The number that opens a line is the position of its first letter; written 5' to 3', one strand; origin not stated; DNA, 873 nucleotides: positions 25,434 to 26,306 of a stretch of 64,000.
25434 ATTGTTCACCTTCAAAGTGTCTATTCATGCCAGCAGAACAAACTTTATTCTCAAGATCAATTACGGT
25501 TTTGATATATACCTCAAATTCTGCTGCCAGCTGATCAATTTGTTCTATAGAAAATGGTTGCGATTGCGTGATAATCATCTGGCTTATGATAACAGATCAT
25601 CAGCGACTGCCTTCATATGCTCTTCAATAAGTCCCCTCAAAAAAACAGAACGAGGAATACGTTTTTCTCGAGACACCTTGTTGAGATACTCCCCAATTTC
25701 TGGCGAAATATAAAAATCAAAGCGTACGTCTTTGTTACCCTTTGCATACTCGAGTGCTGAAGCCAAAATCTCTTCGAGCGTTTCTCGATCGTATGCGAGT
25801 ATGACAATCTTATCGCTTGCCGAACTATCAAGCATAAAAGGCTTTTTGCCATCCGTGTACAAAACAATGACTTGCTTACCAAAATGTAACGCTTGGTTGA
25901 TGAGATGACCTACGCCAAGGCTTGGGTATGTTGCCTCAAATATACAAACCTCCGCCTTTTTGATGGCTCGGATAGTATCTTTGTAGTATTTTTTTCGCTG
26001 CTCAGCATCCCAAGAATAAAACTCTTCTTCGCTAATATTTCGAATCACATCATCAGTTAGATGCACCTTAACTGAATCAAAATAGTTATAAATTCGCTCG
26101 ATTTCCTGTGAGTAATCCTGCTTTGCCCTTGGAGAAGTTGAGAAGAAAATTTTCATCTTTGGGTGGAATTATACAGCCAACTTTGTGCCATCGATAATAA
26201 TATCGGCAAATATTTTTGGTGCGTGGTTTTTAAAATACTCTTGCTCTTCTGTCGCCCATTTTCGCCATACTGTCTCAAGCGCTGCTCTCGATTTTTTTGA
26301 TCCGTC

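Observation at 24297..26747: Compact five-gene operon of unknown function with nucleoside/nucleotide-handling signatures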

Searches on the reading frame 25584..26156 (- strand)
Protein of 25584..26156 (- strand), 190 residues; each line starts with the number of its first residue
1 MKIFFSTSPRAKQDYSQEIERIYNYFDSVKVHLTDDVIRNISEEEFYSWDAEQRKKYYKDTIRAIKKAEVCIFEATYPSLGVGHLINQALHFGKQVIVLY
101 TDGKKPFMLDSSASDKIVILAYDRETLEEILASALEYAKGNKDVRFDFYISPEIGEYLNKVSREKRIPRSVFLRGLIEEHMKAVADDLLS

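Call 3: search_protein_families(library=pfam, proteins=[window:25584-26156:-], max_evalue=1)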
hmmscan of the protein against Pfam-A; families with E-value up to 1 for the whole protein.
window:25584-26156:- (190 aa): 4 families
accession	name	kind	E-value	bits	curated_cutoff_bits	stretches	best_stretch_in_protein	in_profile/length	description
PF12651.13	RHH_3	-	0.0011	19.4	21.6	1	144-174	3-33/44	Ribbon-helix-helix domain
PF25416.1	GRHL1_C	-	0.02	15.2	27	1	17-62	42-88/90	GRHL1-like, C-terminal domain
PF08154.18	NLE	-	0.055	14.4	23.4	1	123-151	28-56/68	NLE (NUC135) domain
PF05014.21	Nuc_deoxyrib_tr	-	0.13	12.9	28.8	1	13-105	11-102/117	Nucleoside 2-deoxyribosyltransferase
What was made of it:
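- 25602..25730 (-): N, C-terminal ribbon-helix-helix (about aa 143-185). R145, F146 and R174 are nearly invariant in the family. RHH_3 1.1e-3 for N (call 3).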

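Call 4: search_protein_families(library=ncbifam, proteins=[window:25584-26156:-], max_evalue=1)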
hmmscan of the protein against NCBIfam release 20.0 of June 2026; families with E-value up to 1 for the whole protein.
window:25584-26156:- (190 aa): 0 families

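Call 5: search_protein_families(library=padloc, proteins=[window:25584-26156:-], max_evalue=1)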
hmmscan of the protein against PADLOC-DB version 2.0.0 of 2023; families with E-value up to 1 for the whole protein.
window:25584-26156:- (190 aa): 0 families

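Call 9: find_homologous_proteins(query=window:25584-26156:-)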
Query window:25584-26156:- (190 aa): 12 proteins with E <= 0.001 among 138 candidates.
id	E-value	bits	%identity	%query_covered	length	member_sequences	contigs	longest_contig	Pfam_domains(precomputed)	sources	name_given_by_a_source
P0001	2.2e-119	414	100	100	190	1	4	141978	-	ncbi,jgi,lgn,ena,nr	ncbi:MAG: hypothetical protein GW947_02130 [Candidatus Pacebacteria bacterium]|nr:hypothetical prote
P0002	1.2e-86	307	75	96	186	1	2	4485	-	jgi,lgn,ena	-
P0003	7.3e-81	288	73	96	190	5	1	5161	-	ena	-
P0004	3.1e-79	283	68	98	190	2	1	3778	-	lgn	-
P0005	3.7e-78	280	65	99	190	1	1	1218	-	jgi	-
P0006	1.4e-62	229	58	96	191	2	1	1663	-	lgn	-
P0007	3.4e-60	221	56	95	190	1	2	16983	-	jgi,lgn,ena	jgi:FMN-dependent NADH-azoreductase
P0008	1.5e-57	212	54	96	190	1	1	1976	-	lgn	-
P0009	3.2e-48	182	49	93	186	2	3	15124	-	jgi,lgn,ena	-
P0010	2.1e-40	157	40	96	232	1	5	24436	-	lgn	-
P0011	2.6e-40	156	41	96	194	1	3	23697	-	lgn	-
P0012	5.5e-28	116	40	79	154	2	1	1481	-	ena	-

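Call 11: find_encoding_contigs(protein=P0007, flank=6000, max_places=2)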
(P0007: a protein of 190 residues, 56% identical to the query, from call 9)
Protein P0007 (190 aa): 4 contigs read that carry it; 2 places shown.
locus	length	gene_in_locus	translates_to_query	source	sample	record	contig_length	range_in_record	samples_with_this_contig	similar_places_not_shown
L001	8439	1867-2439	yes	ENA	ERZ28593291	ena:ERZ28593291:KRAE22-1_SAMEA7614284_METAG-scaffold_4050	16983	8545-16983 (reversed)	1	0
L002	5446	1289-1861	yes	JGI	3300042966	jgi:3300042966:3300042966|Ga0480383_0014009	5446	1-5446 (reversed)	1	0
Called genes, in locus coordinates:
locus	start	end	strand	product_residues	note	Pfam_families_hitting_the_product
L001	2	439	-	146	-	?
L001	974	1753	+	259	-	PF00293:NUDIX (weak)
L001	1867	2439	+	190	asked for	-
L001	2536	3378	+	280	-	-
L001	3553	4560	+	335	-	PF11104:PilM_2, PF14450:FtsA (faint), PF25216:Volactin (faint)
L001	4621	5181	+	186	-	-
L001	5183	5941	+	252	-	PF04350:PilO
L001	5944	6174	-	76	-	PF13083:KH_KhpA-B, PF00013:KH_1 (weak)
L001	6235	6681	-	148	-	PF00886:Ribosomal_S16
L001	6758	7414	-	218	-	PF14622:Ribonucleas_3_3, PF22935:RM44_endonuclase, PF00636:Ribonuclease_3, PF14709:DND1_DSRM (weak), PF00035:dsrm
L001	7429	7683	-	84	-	PF00550:PP-binding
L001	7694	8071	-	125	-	PF01029:NusB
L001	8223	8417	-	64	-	-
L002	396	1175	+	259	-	PF00293:NUDIX (weak)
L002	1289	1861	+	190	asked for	-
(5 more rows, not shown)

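Call 12: find_encoding_contigs(protein=P0009, flank=6000, max_places=2)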
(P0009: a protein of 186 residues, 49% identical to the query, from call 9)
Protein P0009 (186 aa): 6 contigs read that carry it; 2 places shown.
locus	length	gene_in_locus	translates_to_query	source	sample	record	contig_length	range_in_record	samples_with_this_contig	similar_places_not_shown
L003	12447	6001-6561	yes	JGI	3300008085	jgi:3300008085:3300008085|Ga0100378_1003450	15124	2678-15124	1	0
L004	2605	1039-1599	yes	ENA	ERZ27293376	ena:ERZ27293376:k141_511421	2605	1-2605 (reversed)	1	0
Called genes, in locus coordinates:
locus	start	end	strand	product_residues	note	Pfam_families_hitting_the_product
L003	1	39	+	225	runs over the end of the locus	PF22935:RM44_endonuclase (faint), PF14622:Ribonucleas_3_3, PF00636:Ribonuclease_3, PF00035:dsrm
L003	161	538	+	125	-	PF00886:Ribosomal_S16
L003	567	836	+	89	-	PF13083:KH_KhpA-B, PF00013:KH_1 (weak)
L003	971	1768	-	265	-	PF04350:PilO (faint)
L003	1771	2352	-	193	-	-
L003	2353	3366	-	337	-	PF11104:PilM_2, PF25216:Volactin (weak), PF14450:FtsA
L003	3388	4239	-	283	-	-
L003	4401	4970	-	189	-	PF05014:Nuc_deoxyrib_tr (faint)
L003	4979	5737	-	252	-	PF01887:SAM_HAT_N, PF20257:SAM_HAT_C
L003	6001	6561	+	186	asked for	-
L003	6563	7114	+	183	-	-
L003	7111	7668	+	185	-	-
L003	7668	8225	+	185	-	-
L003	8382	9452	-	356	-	PF04389:Peptidase_M28 (weak), PF01546:Peptidase_M20, PF07687:M20_dimer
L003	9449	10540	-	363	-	PF01546:Peptidase_M20, PF07687:M20_dimer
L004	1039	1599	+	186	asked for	-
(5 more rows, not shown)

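Call 13: find_encoding_contigs(protein=P0010, flank=6000, max_places=2)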
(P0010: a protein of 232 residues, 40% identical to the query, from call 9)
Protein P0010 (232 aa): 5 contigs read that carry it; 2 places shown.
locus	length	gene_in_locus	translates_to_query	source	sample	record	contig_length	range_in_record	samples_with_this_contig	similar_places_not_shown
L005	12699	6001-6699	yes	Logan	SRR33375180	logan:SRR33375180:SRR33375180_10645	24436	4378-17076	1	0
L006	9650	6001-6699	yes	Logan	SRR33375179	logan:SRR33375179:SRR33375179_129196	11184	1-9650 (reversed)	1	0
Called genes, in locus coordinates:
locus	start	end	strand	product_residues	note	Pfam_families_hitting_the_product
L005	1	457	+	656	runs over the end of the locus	PF17191:RecG_wedge, PF00270:DEAD, PF04851:ResIII, PF00271:Helicase_C, PF22590:Cas3-like_C_2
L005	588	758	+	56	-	-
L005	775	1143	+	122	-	PF01029:NusB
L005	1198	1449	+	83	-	PF00550:PP-binding (weak)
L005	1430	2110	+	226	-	PF14622:Ribonucleas_3_3, PF22935:RM44_endonuclase, PF00636:Ribonuclease_3, PF14709:DND1_DSRM (faint), PF00035:dsrm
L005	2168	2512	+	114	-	PF00886:Ribosomal_S16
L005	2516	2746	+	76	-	PF13083:KH_KhpA-B, PF07650:KH_2 (weak), PF00013:KH_1 (weak)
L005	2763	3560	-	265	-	PF10741:T2SSM_b (weak)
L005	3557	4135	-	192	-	-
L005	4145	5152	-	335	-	PF11104:PilM_2, PF25216:Volactin (weak), PF14450:FtsA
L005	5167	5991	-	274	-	-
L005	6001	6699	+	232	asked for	-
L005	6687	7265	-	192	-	-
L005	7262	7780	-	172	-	PF00383:dCMP_cyt_deam_1, PF14437:MafB19-deam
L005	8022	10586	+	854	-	PF08239:SH3_3 (weak)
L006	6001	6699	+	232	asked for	-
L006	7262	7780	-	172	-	PF00383:dCMP_cyt_deam_1, PF14437:MafB19-deam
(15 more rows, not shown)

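Call 14: find_encoding_contigs(protein=P0011, flank=6000, max_places=2)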
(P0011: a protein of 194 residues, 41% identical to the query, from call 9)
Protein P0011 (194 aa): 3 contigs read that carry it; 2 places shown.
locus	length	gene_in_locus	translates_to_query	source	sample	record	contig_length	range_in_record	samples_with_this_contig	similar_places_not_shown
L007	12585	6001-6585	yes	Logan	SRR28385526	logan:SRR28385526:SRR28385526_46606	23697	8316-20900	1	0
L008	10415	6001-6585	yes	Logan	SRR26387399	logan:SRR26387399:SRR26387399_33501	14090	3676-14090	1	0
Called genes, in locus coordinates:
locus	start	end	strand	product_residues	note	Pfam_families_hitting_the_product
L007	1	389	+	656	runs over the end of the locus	PF17191:RecG_wedge, PF01336:tRNA_anti-codon (weak), PF00270:DEAD, PF04851:ResIII, PF00271:Helicase_C, PF22590:Cas3-like_C_2 (weak)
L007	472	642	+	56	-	-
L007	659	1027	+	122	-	PF01029:NusB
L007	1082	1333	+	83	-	PF00550:PP-binding (weak)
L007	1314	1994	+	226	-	PF14622:Ribonucleas_3_3, PF22935:RM44_endonuclase, PF00636:Ribonuclease_3, PF00035:dsrm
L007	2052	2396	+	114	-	PF00886:Ribosomal_S16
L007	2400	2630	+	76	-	PF13083:KH_KhpA-B, PF07650:KH_2 (weak), PF00013:KH_1 (weak)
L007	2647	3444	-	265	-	PF10741:T2SSM_b (weak)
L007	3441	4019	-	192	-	-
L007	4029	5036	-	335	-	PF11104:PilM_2, PF25216:Volactin (weak), PF14450:FtsA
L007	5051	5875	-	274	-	-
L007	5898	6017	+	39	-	-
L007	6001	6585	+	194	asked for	-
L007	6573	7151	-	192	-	-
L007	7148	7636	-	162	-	PF00383:dCMP_cyt_deam_1, PF14437:MafB19-deam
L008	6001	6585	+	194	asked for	-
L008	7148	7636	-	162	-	PF00383:dCMP_cyt_deam_1, PF14437:MafB19-deam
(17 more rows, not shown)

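Call 16: find_encoding_contigs(protein=P0002, flank=6000, max_places=2)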
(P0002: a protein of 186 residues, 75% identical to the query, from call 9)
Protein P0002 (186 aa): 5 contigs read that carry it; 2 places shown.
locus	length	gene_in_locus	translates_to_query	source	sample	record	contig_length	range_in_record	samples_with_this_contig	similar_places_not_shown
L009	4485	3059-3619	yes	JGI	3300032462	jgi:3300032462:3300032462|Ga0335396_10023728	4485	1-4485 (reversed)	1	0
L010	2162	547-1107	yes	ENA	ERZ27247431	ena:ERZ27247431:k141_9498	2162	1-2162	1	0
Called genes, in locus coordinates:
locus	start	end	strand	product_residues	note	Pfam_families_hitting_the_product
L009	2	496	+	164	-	?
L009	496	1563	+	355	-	PF01098:FTSW_RODA_SPOVE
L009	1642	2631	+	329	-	PF00665:rve, PF13683:rve_3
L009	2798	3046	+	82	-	PF01541:GIY-YIG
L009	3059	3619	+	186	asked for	-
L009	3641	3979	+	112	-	PF18924:DUF5674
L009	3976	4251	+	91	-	-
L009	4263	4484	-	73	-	?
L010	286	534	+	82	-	PF01541:GIY-YIG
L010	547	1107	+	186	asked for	-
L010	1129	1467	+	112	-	PF18924:DUF5674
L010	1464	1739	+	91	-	-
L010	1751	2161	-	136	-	?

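Call 17: find_encoding_contigs(protein=P0003, flank=6000, max_places=2)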
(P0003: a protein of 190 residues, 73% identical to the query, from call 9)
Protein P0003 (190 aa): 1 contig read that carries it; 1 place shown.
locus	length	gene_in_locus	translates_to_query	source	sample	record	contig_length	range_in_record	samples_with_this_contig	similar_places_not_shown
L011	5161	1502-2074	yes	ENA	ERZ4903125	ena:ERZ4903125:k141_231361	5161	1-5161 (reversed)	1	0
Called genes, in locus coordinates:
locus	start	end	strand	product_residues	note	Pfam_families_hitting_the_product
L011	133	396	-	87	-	PF12441:CopG_antitoxin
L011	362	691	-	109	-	PF04365:BrnT_toxin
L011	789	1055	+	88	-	-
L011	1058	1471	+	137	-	PF01850:PIN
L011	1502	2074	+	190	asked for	-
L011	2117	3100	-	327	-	PF13489:Methyltransf_23 (weak)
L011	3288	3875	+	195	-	-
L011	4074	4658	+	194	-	-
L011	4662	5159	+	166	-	?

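Call 18: find_encoding_contigs(protein=P0004, flank=6000, max_places=2)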
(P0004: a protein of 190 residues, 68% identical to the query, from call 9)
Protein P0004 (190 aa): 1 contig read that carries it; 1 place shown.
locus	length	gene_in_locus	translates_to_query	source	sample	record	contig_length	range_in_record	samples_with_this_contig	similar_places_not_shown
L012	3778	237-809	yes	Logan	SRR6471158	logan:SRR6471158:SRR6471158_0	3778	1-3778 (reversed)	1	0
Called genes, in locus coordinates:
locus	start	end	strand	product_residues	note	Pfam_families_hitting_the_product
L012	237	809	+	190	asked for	-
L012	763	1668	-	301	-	-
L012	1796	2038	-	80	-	PF01609:DDE_Tnp_1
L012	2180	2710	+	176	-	-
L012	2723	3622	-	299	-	PF05697:Trigger_N, PF05698:Trigger_C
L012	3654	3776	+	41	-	?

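Call 24: search_solved_structures(query=window:25584-26156:-, max_evalue=10)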
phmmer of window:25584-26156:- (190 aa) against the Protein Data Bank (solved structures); distinct sequences matched with E-value up to 10: 14.
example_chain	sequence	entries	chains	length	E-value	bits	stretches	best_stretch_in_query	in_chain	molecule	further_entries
4fyh_A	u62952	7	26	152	0.00011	25.5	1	15-102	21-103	Deoxyribonucleoside 5'-monophosphate N-glycosidase | 2'-deoxynucleoside 5'-phosphate N-hydrolase 1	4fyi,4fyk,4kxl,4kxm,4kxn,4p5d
2klh_A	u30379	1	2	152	0.00012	25.4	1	15-102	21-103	c-Myc-responsive protein Rcl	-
2khz_A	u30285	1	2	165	0.00019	24.8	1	15-102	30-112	c-Myc-responsive protein Rcl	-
8qhq_A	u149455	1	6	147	0.0004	23.7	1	58-102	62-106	2'-deoxynucleoside 5'-phosphate N-hydrolase 1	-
8rqd_C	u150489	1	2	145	0.00045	23.5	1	57-102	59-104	2'-deoxynucleoside 5'-phosphate N-hydrolase 1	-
8rps_C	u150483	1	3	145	0.00046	23.5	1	57-102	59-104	2'-deoxynucleoside 5'-phosphate N-hydrolase 1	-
8rpt_B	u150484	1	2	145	0.00046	23.5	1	57-102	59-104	2'-deoxynucleoside 5'-phosphate N-hydrolase 1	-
8os9_A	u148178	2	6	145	0.00053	23.3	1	58-102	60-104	2'-deoxynucleoside 5'-phosphate N-hydrolase 1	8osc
9da1_A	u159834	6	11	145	0.00053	23.3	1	58-102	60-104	5-hydroxymethyl-dUMP N-hydrolase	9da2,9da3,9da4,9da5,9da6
9i3q_A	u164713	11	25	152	0.00054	23.2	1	58-102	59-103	5-hydroxymethyl-dUMP N-hydrolase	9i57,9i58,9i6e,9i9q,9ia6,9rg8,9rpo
4p5e_A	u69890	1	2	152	0.00058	23.2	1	58-102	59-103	2'-deoxynucleoside 5'-phosphate N-hydrolase 1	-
8qhr_A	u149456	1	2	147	0.00061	23.1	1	58-102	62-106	2'-deoxynucleoside 5'-phosphate N-hydrolase 1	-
5cm2_Z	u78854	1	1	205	0.084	16.1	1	104-171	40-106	TRNA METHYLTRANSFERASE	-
4j29_A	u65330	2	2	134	0.34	14.1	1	117-184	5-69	Engineered Protein OR258 | DE NOVO DESIGNED PROTEIN OR258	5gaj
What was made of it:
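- On DNPH1/Rcl N-hydrolase (NDT superfamily): Single sequence against PDB 4fyh, E 1e-4 (call 24).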

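Call 29: search_protein_families(library=phrogs, proteins=[window:25584-26156:-], max_evalue=0.1)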
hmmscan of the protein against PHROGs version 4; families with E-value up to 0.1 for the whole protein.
window:25584-26156:- (190 aa): 2 families
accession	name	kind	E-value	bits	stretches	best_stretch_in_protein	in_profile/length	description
phrog_9615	-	unknown function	0.036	14.2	0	123-184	121-182/349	-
phrog_23677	-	unknown function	0.092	12.9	0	134-188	318-370/379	-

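Call 44: search_solved_structures(query=A3, max_evalue=1, show_alignments=3)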
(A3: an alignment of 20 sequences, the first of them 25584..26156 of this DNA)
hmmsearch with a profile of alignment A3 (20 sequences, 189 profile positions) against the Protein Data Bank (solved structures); distinct sequences matched with E-value up to 1: 13.
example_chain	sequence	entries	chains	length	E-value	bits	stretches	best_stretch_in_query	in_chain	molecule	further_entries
2klh_A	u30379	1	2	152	2.2e-16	63.5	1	3-135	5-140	c-Myc-responsive protein Rcl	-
4fyh_A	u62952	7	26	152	3.3e-16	62.9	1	3-135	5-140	Deoxyribonucleoside 5'-monophosphate N-glycosidase | 2'-deoxynucleoside 5'-phosphate N-hydrolase 1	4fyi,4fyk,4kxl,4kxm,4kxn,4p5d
2khz_A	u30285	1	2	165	7.4e-16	61.8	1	3-135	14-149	c-Myc-responsive protein Rcl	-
8rpt_B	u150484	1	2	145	3.3e-14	56.4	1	3-133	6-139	2'-deoxynucleoside 5'-phosphate N-hydrolase 1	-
8rps_C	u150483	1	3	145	4.8e-14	55.9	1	3-133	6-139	2'-deoxynucleoside 5'-phosphate N-hydrolase 1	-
8rqd_C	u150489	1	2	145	5.9e-14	55.6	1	3-133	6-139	2'-deoxynucleoside 5'-phosphate N-hydrolase 1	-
9i3q_A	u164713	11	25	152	6.3e-14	55.5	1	3-136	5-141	5-hydroxymethyl-dUMP N-hydrolase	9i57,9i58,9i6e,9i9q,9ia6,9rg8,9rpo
9da1_A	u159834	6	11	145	7.6e-14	55.2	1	3-133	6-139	5-hydroxymethyl-dUMP N-hydrolase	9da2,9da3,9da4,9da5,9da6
8os9_A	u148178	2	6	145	7.6e-14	55.2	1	3-133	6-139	2'-deoxynucleoside 5'-phosphate N-hydrolase 1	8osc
4p5e_A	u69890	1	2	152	8.4e-14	55.1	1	3-133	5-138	2'-deoxynucleoside 5'-phosphate N-hydrolase 1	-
8qhr_A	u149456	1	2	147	1e-13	54.8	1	3-133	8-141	2'-deoxynucleoside 5'-phosphate N-hydrolase 1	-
8qhq_A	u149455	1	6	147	1.1e-13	54.7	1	3-133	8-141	2'-deoxynucleoside 5'-phosphate N-hydrolase 1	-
8fz9_A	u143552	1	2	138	0.073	16.2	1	47-129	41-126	TIR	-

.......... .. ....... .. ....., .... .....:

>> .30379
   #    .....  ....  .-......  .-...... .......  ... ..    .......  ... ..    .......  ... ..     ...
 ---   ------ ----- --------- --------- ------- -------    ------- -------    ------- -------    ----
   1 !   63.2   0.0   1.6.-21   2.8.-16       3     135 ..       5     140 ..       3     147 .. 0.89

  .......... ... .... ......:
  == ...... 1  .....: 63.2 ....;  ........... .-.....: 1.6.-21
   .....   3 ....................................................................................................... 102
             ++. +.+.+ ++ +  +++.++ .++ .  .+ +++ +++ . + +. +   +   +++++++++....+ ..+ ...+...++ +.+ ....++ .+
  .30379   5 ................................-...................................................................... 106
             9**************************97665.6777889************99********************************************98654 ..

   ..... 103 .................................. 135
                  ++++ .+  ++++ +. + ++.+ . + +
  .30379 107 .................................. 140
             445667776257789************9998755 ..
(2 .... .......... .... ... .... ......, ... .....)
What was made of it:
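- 25752..26156 (-): N, N-terminal domain (aa 1-135): DNPH1/Rcl-like (NDT superfamily). It lacks the catalytic Tyr, Asp and Glu (F4, T61, L85) but keeps the phosphate-binding S8, R10 and S79. Family profile against PDB Rcl/DNPH1, E 2e-16, with a high-confidence alignment through the active-site motif (call 44).
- On DNPH1/Rcl N-hydrolase (NDT superfamily): Family profile, E 2e-16 over residues 3-135 (call 44). It aligns to L85 of N (GVGHLIN) with high posterior probability (call 44). The PDB mutant chains (D69A, D69N) confirm which column this is (call 44).
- Closest known: DNPH1 / Rcl. Same: The N-terminal ~135 residues of N and its family align end to end with rat and human DNPH1 (profile E 2e-16, call 44).
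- Checked: N matches DNPH1/Rcl structures at 1e-4 as a single sequence (call 24) and 2e-16 as a family profile (call 44).
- DNPH1 structures annotated as 5-hydroxymethyl-dUMP N-hydrolase are among the hits for N (calls 24, 44).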

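Call 52: find_related_loci(query=A3, collection=viral_contigs, flank=4000)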
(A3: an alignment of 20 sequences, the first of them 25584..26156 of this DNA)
Query A3 (190 aa) in viral_contigs; peptide patterns used: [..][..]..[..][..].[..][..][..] (x = any residue, [..] = any of these).
19 stretches matched a pattern, but none encodes a relative of the query by tblastn (E <= 1e-3).

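Call 64: search_protein_representatives(alignment_id=A5)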
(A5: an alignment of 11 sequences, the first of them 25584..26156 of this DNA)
Query: 11 sequences, 190 profile positions. Proteins with E-value up to 0.001 (for the whole library): 1404; up to 1e-10: 784; up to 1e-30: 140. The best 150 are listed.
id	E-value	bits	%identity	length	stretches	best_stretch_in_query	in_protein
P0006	3.5e-89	314.0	-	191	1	1-189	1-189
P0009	3.7e-79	281.3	-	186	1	1-186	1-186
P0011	1.0e-78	279.9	-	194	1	1-188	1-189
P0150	6.9e-64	231.6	-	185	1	1-183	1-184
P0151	1.2e-61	224.2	-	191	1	1-188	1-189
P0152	5.1e-58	212.4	-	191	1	1-189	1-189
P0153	3.4e-56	206.5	-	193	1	1-188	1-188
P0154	3.0e-49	183.8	-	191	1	1-189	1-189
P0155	7.3e-49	182.5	-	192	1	1-188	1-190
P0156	1.3e-48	181.7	-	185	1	1-179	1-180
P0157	1.6e-48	181.4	-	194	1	1-187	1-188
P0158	4.9e-46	173.3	-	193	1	1-188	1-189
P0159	6.5e-46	172.9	-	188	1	1-187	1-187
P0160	7.7e-46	172.7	-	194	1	1-188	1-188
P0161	1.2e-45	172.1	-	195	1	3-185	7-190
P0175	1.2e-42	162.3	-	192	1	1-188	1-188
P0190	1.4e-40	155.5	-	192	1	1-188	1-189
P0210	3.3e-37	144.5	-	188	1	1-184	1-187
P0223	2.6e-36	141.6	-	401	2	1-137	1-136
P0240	1.2e-34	136.2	-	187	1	1-185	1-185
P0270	5.3e-32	127.6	-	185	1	1-183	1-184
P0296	3.4e-30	121.7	-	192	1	1-182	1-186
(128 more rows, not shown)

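Call 74: list_cluster_members(proteins=[P0150, P0153, P0160, P0175, P0190, P0210, P0223, P0240, P0270, P0296])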
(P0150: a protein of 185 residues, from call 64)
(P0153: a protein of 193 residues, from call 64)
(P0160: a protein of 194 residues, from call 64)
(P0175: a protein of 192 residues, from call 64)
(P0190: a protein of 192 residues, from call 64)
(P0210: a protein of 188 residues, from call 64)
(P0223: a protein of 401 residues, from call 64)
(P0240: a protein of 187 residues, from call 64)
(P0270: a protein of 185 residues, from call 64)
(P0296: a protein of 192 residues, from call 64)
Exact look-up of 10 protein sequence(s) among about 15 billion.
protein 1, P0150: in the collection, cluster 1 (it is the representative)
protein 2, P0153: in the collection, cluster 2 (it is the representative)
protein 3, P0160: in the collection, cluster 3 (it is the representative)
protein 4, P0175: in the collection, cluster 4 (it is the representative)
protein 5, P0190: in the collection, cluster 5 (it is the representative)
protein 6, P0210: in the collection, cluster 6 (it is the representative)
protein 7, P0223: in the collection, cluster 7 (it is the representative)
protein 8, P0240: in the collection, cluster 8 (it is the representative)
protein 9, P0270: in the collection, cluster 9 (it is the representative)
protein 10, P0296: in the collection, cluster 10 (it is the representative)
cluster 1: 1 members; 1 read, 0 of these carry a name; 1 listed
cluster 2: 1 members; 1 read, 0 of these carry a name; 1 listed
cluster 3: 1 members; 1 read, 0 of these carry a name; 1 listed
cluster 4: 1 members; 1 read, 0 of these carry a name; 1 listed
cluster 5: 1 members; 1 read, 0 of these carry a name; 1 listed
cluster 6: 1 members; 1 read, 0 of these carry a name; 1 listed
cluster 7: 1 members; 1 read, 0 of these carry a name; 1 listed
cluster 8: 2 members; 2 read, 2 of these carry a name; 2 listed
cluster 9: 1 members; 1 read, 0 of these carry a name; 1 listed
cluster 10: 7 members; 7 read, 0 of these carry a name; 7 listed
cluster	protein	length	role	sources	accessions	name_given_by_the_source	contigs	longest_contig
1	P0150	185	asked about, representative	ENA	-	-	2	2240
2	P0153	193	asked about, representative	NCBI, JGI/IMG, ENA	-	-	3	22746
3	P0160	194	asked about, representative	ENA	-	-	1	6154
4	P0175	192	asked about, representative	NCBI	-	-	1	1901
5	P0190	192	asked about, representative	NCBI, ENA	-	-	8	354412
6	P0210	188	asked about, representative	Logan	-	-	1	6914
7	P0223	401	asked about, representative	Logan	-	-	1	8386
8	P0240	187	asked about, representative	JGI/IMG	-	hypothetical protein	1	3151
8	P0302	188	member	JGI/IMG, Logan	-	2'-deoxynucleoside 5'-phosphate N-hydrolase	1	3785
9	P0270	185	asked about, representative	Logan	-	-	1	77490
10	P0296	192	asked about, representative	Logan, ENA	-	-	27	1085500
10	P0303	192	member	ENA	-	-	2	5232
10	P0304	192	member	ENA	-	-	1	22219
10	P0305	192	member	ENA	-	-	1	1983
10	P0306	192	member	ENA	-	-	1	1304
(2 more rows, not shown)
